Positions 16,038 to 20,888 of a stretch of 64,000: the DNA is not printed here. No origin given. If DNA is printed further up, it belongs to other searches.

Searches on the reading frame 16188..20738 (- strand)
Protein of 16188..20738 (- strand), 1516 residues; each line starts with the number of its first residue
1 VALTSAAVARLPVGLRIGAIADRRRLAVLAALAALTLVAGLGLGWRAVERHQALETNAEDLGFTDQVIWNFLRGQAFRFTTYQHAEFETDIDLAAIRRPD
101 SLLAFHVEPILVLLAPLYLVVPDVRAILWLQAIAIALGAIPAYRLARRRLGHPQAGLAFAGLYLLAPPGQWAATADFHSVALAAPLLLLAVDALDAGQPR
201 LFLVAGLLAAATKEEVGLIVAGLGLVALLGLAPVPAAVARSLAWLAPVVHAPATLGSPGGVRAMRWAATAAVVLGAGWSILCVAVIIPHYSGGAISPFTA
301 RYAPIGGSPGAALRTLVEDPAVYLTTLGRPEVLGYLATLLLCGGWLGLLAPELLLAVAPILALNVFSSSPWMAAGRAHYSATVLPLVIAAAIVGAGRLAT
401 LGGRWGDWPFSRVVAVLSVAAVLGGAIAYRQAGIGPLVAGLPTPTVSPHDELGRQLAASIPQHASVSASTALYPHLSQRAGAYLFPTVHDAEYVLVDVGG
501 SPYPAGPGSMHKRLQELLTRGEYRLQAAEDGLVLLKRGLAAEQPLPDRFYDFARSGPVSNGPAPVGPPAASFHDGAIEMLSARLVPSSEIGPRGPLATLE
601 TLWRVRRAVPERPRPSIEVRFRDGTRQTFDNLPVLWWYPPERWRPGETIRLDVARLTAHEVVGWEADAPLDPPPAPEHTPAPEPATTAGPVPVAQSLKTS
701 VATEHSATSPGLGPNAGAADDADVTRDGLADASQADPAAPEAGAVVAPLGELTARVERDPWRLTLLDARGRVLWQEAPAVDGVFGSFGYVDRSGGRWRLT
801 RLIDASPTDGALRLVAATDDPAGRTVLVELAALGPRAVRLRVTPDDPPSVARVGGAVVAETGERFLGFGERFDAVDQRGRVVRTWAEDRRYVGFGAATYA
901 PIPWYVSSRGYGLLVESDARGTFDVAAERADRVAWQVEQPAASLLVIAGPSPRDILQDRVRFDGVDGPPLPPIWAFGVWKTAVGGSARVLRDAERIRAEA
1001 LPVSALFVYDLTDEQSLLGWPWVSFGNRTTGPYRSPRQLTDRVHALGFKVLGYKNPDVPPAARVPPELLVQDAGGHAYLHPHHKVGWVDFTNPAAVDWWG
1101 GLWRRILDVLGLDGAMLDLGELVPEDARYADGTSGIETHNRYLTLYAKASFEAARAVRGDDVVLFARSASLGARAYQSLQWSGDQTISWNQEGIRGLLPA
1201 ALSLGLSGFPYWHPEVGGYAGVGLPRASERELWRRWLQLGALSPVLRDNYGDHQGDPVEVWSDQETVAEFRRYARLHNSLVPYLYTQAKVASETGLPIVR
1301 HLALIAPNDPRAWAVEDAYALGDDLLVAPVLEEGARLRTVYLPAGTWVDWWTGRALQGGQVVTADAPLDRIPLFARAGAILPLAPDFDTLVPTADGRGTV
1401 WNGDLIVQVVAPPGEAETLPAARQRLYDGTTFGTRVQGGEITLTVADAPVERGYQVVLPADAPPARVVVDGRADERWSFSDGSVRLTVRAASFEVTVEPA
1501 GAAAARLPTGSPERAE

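Call 102: search_protein_families(library=ncbifam, proteins=[window:16188-20738:-], max_evalue=0.00001)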
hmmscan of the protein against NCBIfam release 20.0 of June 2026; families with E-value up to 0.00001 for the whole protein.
window:16188-20738:- (1516 aa): 3 families
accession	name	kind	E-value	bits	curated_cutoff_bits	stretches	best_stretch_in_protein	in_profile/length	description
NF007746.0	PRK10426.1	equivalog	1.2e-95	321.4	553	1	852-1379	117-668/683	alpha-glucosidase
NF007940.0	PRK10658.1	equivalog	6.8e-87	292.6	606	1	860-1384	156-671/771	alpha-xylosidase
NF040948.1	alpha_gluc_MalA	equivalog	1.1e-59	202.3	800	2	1137-1386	368-611/627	alpha-glucosidase MalA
